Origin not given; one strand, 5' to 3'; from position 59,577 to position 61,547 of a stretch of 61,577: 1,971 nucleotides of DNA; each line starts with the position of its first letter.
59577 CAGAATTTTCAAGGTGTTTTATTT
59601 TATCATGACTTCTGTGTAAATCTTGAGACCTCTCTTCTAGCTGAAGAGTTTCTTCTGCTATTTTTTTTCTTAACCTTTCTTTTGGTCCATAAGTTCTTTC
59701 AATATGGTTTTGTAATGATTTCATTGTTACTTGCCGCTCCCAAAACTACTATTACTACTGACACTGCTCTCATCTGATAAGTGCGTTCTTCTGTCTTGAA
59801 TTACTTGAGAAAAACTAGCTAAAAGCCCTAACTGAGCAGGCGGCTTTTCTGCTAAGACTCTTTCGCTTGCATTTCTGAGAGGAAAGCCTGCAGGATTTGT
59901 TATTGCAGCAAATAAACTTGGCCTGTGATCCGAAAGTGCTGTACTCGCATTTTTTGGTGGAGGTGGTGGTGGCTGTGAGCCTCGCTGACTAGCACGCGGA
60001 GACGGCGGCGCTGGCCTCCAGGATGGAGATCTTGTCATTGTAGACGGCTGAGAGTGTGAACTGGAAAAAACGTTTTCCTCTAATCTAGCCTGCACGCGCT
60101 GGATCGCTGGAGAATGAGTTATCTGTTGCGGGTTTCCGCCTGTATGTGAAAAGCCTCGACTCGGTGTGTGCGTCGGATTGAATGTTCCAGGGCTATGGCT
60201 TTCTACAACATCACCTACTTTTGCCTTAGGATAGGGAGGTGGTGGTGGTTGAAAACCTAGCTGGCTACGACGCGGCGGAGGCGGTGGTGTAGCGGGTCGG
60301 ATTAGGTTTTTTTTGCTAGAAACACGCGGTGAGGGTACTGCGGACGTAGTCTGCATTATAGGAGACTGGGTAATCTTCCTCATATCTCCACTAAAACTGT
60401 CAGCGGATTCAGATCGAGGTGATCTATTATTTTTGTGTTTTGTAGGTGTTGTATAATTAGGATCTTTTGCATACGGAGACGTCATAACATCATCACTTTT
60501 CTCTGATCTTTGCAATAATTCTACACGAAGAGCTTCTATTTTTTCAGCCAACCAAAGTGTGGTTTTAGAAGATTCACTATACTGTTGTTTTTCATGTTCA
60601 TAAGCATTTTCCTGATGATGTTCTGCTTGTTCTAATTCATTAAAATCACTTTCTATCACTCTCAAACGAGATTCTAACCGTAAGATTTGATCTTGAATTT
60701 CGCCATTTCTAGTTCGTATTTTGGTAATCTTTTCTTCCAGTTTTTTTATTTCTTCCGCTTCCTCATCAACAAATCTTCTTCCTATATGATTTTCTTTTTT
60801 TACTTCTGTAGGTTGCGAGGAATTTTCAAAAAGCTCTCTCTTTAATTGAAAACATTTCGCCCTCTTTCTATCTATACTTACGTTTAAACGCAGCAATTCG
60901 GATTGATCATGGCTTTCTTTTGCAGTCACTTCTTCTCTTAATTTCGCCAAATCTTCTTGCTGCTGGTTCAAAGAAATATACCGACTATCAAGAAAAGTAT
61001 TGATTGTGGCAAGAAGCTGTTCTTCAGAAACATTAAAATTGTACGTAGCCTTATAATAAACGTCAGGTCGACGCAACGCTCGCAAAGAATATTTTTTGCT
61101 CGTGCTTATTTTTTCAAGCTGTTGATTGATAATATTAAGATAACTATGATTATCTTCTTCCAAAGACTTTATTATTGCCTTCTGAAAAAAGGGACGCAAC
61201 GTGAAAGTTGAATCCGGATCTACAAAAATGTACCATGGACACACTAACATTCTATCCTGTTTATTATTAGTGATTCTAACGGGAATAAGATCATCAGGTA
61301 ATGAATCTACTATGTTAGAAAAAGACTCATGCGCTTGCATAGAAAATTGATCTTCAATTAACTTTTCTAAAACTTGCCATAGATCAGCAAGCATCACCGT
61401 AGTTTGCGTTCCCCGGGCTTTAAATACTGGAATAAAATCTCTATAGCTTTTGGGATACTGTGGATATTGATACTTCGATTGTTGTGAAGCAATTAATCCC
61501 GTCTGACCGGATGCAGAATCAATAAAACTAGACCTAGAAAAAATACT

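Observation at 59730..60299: Poly-proline modules followed by a WH2-like and a WASP connector-like helix: candidate actin-regulatory mimic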

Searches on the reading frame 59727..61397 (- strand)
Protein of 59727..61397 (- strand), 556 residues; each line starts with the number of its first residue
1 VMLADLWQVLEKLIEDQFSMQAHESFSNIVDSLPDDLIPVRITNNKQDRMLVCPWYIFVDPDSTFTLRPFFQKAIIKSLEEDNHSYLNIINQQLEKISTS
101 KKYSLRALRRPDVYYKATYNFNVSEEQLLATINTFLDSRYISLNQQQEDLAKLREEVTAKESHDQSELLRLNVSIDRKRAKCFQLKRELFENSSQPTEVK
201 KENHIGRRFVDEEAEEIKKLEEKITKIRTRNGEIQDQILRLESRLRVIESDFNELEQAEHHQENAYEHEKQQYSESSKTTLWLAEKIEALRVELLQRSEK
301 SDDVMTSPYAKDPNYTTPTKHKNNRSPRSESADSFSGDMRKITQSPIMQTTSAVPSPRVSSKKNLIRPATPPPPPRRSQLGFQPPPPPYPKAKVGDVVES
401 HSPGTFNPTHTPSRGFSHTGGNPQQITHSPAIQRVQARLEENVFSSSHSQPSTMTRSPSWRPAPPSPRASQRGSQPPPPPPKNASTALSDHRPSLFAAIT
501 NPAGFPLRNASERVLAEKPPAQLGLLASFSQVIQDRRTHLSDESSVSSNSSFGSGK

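Call 3: search_protein_families(library=pfam, proteins=[window:59727-61397:-], max_evalue=1)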
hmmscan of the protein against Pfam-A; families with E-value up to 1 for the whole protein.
window:59727-61397:- (556 aa): 5 families
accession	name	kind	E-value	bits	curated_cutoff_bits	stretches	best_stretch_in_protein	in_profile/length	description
PF10146.14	zf-C4H2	-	0.00047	21.2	34.5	1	210-386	19-204/240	Zinc finger-containing protein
PF04768.19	NAT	-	0.21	11.8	27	1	184-245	1-62/168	NAT, N-acetyltransferase, of N-acetylglutamate synthase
PF10228.14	HPF1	-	0.34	11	27.1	1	118-233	74-187/251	Histone PARylation factor 1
PF20492.3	ERM_helical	-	0.59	10.6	40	1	214-301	12-99/120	Ezrin/radixin/moesin, alpha-helical domain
PF06148.17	COG2_N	-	0.89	10.1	24.3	0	132-171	10-49/75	COG2 N-terminal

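Call 4: search_protein_families(library=ncbifam, proteins=[window:59727-61397:-], max_evalue=1)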
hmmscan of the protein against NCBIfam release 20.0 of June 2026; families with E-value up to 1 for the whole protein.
window:59727-61397:- (556 aa): 3 families
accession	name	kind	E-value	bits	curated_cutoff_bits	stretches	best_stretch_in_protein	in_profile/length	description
TIGR02168.1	SMC_prok_B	equivalog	0.00051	17.9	567.35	1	136-297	307-859/1181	chromosome segregation protein SMC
NF002572.0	PRK02224.1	equivalog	0.069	11.4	1087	1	137-276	306-445/888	DNA double-strand break repair ATPase Rad50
TIGR02169.1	SMC_prok_A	equivalog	0.1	10.2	729.4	1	127-294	234-402/1165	chromosome segregation protein SMC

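Call 7: find_homologous_proteins(query=window:59727-61397:-, max_evalue=0.001)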
Query window:59727-61397:- (556 aa): 6 proteins with E <= 0.001 among 8000 candidates.
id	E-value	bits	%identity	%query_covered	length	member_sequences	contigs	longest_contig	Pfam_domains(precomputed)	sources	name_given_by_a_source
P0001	0.0e+0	1229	100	100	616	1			-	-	-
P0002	1.2e-242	824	71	100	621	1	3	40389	-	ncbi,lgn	-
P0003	1.5e-228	778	68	100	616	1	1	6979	-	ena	-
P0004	7.4e-228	776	68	100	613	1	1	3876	-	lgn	-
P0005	1.9e-139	484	47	98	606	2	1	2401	-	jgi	jgi:hypothetical protein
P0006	1.8e-40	157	32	80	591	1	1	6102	PF02205.27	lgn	-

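Call 10: search_protein_families(library=pfam, proteins=[P0002, P0003, P0005, P0006], max_evalue=1)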
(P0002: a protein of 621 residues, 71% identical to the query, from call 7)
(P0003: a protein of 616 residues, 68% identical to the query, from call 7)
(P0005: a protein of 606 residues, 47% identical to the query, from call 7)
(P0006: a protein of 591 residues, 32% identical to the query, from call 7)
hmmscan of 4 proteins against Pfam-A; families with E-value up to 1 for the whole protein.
P0002 (621 aa): 2 families
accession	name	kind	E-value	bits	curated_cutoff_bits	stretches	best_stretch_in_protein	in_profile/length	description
PF11123.14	DNA_Packaging_2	-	0.24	12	27.5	0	268-301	40-73/79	DNA packaging protein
PF06148.17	COG2_N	-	0.38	11.3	24.3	0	195-234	10-49/75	COG2 N-terminal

P0003 (616 aa): 2 families
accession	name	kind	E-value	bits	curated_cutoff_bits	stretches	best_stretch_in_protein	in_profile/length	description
PF19964.5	EAD11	-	0.00014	22.2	26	1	281-355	16-80/80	Effector-associated domain 11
PF11123.14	DNA_Packaging_2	-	0.39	11.3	27.5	1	186-228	26-69/79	DNA packaging protein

P0005 (606 aa): 1 family
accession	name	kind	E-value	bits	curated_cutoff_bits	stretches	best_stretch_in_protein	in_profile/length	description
PF03283.19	PAE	-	0.98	8.9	26.6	0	174-250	196-273/355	Pectinacetylesterase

P0006 (591 aa): 2 families
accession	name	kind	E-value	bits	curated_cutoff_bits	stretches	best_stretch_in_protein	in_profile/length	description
PF02205.27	WH2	-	1.2e-06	28.4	23.1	2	457-473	8-23/28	WH2 motif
PF06818.20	Fez1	-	0.01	16.8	34.4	1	211-349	17-151/199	Fez1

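Call 11: find_related_loci(query=A1, collection=genome_contigs, flank=8000)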
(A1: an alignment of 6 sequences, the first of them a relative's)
Query A1 (616 aa) in genome_contigs; peptide patterns used: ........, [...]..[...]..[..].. (x = any residue, [..] = any of these).
118 stretches matched a pattern; 1 encode a relative of the query (tblastn E <= 1e-3); 1 distinct loci.
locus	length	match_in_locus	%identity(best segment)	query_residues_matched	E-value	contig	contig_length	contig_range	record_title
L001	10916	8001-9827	72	1-608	0e+0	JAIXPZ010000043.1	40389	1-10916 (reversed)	MAG: Legionellales bacterium isolate C4_MAG_00008 pond_C4_MAG_00008_000000000037, whole genome shotgun sequence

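Call 26: find_encoding_contigs(protein=P0006, flank=10000, max_places=3)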
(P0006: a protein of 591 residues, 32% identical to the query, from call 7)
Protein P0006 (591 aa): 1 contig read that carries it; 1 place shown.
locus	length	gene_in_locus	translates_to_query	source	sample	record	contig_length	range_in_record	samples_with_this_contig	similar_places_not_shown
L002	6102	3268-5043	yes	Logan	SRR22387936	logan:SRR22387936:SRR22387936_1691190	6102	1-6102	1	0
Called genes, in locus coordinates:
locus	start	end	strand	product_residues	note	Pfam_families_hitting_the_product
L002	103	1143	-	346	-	PF03601:Cons_hypoth698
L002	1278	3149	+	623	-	PF01134:GIDA, PF01262:AlaDh_PNT_C (faint), PF12831:FAD_oxidored, PF21680:GIDA_C_1st, PF13932:SAM_GIDA_C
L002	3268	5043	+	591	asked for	PF02205:WH2 (faint)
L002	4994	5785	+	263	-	PF24161:CCDC39 (weak)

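Call 27: find_encoding_contigs(protein=P0005, flank=10000, max_places=3)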
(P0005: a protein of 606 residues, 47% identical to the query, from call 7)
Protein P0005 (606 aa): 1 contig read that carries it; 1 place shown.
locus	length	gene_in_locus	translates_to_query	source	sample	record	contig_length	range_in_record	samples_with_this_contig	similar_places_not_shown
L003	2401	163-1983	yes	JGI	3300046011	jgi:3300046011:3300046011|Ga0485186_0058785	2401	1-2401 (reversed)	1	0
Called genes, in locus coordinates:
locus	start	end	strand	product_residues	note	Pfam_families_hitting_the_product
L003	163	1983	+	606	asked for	-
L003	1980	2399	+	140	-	?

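Call 40: search_protein_representatives(alignment_id=A1)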
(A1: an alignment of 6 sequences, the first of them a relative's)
Query: 6 sequences, 625 profile positions. Proteins with E-value up to 0.001 (for the whole library): 9; up to 1e-10: 7; up to 1e-30: 6. The best 9 are listed.
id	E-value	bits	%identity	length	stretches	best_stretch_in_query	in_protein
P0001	0.0e+00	1131.8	-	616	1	5-624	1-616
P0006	9.2e-214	728.1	-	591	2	33-396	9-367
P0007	6.9e-101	355.3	-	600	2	36-368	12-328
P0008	2.5e-75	270.8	-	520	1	32-470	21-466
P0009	2.1e-70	254.6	-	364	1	31-366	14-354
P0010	1.1e-53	199.3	-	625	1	40-619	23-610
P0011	1.9e-21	92.9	-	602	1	47-619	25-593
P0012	7.2e-08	48.0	-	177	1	39-154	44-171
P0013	1.1e-04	37.5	-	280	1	40-104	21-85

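Call 42: search_protein_families(library=pfam, proteins=[P0007, P0008, P0010, P0011, P0012, P0013], max_evalue=1)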
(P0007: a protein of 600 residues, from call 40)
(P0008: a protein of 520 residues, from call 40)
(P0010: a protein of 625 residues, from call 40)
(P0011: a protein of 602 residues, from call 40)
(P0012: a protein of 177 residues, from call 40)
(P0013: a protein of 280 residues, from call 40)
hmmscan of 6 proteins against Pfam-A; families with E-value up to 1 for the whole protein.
P0007 (600 aa): 1 family
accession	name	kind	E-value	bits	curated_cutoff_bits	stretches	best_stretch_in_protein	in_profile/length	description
PF08966.16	DUF1882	-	0.017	15.9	27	1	268-319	4-54/73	Domain of unknown function (DUF1882)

P0008 (520 aa): 2 families
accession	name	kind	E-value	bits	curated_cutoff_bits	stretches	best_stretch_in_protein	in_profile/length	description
PF21524.3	SAMD1_WH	-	0.035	14.7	24.5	0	234-264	33-63/63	SAM domain-containing protein 1, WH domain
PF19860.4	DUF6334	-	0.061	13.3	25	1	276-348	5-74/125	Family of unknown function (DUF6334)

P0010 (625 aa): 5 families
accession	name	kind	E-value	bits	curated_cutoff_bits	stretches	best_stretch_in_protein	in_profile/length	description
PF05557.18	MAD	-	0.0015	17.5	30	1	188-287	124-222/661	Mitotic checkpoint protein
PF24618.1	LTN1_E3_ligase_5th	-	0.1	12.7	27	1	202-279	7-84/185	Listerin HEAT repeat region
PF09177.16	STX6_10_61_N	-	0.25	12.3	29.4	0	226-298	11-84/99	Syntaxin 6/10/61, N-terminal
PF18504.6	Csm1_N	-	0.5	11.2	26.3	1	251-290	23-62/70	Csm1 N-terminal domain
PF15186.11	TEX13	-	0.57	10.3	27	1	166-279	30-147/150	Testis-expressed sequence 13 protein family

P0011 (602 aa): 18 families
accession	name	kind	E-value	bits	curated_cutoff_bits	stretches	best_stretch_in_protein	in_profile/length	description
PF05701.16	WEMBL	-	1.4e-05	24.5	35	1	177-333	280-431/562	Weak chloroplast movement under blue light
PF09762.14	CCDC93_CC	-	0.0014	18.1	30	1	135-329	76-274/429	CCDC93 coiled-coil domain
PF06810.17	Phage_scaffold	-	0.0015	19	35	1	162-236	12-86/170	Phage capsid assembly scaffolding protein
PF16331.10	TolA_bind_tri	-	0.046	14.3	30.1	1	192-229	34-71/76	TolA binding protein trimerisation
PF00392.27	GntR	-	0.056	13.5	27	0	439-456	3-20/64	Bacterial regulatory proteins, gntR family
PF14362.11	DUF4407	-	0.13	11.9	31.3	1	164-317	108-240/297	Domain of unknown function (DUF4407)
PF05327.17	RRN3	-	0.18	10.7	25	1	107-237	147-263/558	RNA polymerase I specific transcription initiation factor RRN3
PF06818.20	Fez1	-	0.2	12.6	34.4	0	211-340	17-148/199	Fez1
PF18052.6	Rx_N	-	0.24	12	27.7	0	281-332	17-64/93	Rx N-terminal domain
PF05377.16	FlaC_arch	-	0.26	12.2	27.8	0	259-298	1-40/55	Flagella accessory protein C (FlaC)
PF24481.2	CT398_CC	-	0.31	11.3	27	1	189-332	21-155/180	CT398-like coiled coil hairpin domain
PF00261.25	Tropomyosin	-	0.35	10.7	38.6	1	257-329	5-77/242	Tropomyosin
PF14932.11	HAUS-augmin3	-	0.4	10.6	29.4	1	230-328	54-150/260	HAUS augmin-like complex subunit 3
PF15905.10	HMMR_N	-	0.77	9.6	30.1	1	180-273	220-316/330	Hyaluronan mediated motility receptor N-terminal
PF07889.17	DUF1664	-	0.78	10.2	34.6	0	259-333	49-120/124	Protein of unknown function (DUF1664)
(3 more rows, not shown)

P0012 (177 aa): 0 families

P0013 (280 aa): 1 family
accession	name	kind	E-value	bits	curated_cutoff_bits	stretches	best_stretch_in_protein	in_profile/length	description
PF10446.14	DUF2457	-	0.038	13.6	30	1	195-271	257-333/467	Protein of unknown function (DUF2457)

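Call 43: predict_structure(alignment_id=A1)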
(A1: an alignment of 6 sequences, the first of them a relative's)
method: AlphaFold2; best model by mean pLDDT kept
length: 616 residues; sequences in the alignment: 6
mean_pLDDT: 46.0   pTM: 0.21
mean pLDDT of the five models: 46.0, 43.8, 42.3, 41.8, 38.2
residues with pLDDT >= 90: 0; 70-90: 120; 50-70: 75; < 50: 421
segments of 3 or more residues with pLDDT < 50: 1-39, 41-71, 90-140, 154-188, 362-492, 501-591, 593-616
pLDDT, mean of each block of 10 residues (from residue 1): 27 27 30 33 44 30 44 50 53 37 28 28 35 45 49 47 38 35 45 50 62 75 78 77 66 51 62 81 86 86 82 78 77 75 83 71 40 37 31 31 31 30 33 38 36 27 30 28 40 50 35 29 30 33 28 33 33 32 37 45 35 32
secondary structure, 60 per line:
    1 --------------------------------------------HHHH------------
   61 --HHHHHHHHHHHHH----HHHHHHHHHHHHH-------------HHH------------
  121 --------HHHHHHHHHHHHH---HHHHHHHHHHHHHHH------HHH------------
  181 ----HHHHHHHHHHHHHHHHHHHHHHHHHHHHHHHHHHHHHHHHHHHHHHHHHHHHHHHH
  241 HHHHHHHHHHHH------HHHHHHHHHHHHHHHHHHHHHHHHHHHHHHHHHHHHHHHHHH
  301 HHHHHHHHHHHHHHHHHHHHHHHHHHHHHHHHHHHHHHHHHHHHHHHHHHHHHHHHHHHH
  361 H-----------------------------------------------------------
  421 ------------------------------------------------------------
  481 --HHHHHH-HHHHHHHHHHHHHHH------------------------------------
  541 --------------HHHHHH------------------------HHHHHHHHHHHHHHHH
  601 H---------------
elements in order: H45-48 H63-75 H80-92 H129-141 H145-159 H185-252 H259-361 H483-488 H490-504 H555-560 H585-601

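Call 60: find_homologous_proteins(query=A4, max_evalue=0.001)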
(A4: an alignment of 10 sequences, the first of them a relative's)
Query A4 (10 sequences) (616 aa, profile of the alignment): 7 proteins with E <= 0.001 among 8000 candidates.
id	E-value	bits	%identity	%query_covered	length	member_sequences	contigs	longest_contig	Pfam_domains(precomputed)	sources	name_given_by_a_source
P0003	1.0e-253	861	69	97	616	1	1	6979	-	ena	-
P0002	4.0e-251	853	72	100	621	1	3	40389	-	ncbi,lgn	-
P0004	1.1e-247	842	68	97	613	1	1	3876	-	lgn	-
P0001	1.3e-246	838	100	100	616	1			-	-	-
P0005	3.6e-218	744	49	96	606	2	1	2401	-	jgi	jgi:hypothetical protein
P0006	1.3e-185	637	32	76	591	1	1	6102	PF02205.27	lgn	-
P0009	6.1e-143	496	34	53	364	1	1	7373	-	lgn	-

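Call 61: find_encoding_contigs(protein=P0009, flank=10000, max_places=3)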
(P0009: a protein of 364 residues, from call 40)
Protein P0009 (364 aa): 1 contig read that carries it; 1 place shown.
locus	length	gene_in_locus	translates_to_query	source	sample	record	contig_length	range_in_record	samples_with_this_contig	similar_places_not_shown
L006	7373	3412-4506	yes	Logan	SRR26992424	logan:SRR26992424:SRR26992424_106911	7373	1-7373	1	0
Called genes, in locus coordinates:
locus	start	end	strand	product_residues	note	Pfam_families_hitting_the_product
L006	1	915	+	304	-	?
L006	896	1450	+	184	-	PF00156:Pribosyltran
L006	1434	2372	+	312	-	PF01565:FAD_binding_4, PF02873:MurB_C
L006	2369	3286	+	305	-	PF01820:Dala_Dala_lig_N, PF07478:Dala_Dala_lig_C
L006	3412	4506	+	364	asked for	-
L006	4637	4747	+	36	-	-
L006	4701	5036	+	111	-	-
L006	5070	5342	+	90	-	-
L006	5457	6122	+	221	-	PF08478:POTRA_1, PF03799:FtsQ_DivIB_C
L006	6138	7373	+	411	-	PF14450:FtsA, PF11104:PilM_2 (faint), PF02491:SHS2_FTSA, PF06723:MreB_Mbl, PF06277:EutA (weak), PF14450:FtsA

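Call 62: find_encoding_contigs(protein=P0011, flank=10000, max_places=3)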
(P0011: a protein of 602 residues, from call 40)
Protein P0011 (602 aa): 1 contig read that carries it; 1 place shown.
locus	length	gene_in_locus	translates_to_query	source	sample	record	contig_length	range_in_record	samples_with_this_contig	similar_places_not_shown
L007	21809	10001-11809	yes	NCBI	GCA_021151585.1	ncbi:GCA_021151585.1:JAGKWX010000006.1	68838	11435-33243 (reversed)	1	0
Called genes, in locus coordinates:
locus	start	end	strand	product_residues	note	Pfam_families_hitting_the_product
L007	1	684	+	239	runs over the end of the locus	PF20260:PUA_4, PF04452:Methyltrans_RNA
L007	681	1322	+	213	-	PF02915:Rubrerythrin, PF03232:COQ7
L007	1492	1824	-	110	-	-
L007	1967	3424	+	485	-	PF10396:TrmE_N, PF00071:Ras (faint), PF12631:MnmE_helical, PF01926:MMR_HSR1, PF02421:FeoB_N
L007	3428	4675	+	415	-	PF07690:MFS_1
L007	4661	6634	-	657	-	-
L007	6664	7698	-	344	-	PF03601:Cons_hypoth698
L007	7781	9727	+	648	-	PF00890:FAD_binding_2 (faint), PF01134:GIDA, PF01262:AlaDh_PNT_C (faint), PF12831:FAD_oxidored, PF21680:GIDA_C_1st, PF13932:SAM_GIDA_C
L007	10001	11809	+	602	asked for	PF05701:WEMBL (weak)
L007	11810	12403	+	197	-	-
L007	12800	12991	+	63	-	-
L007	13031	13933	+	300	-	PF27523:PSD (weak), PF02666:PS_Dcarbxylase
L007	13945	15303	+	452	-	PF01966:HD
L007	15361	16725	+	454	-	PF00483:NTP_transferase, PF01128:IspD (weak), PF12804:NTP_transf_3, PF00132:Hexapep (weak), PF25084:LbH_EIF2B, PF25087:GMPPB_C, PF14602:Hexapep_2 (faint), PF00132:Hexapep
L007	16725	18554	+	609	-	PF13522:GATase_6, PF13537:GATase_7, PF01380:SIS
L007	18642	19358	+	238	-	PF02592:Vut_1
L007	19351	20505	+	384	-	PF01702:TGT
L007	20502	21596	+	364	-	PF06965:Na_H_antiport_1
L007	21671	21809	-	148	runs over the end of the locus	PF03703:bPH_2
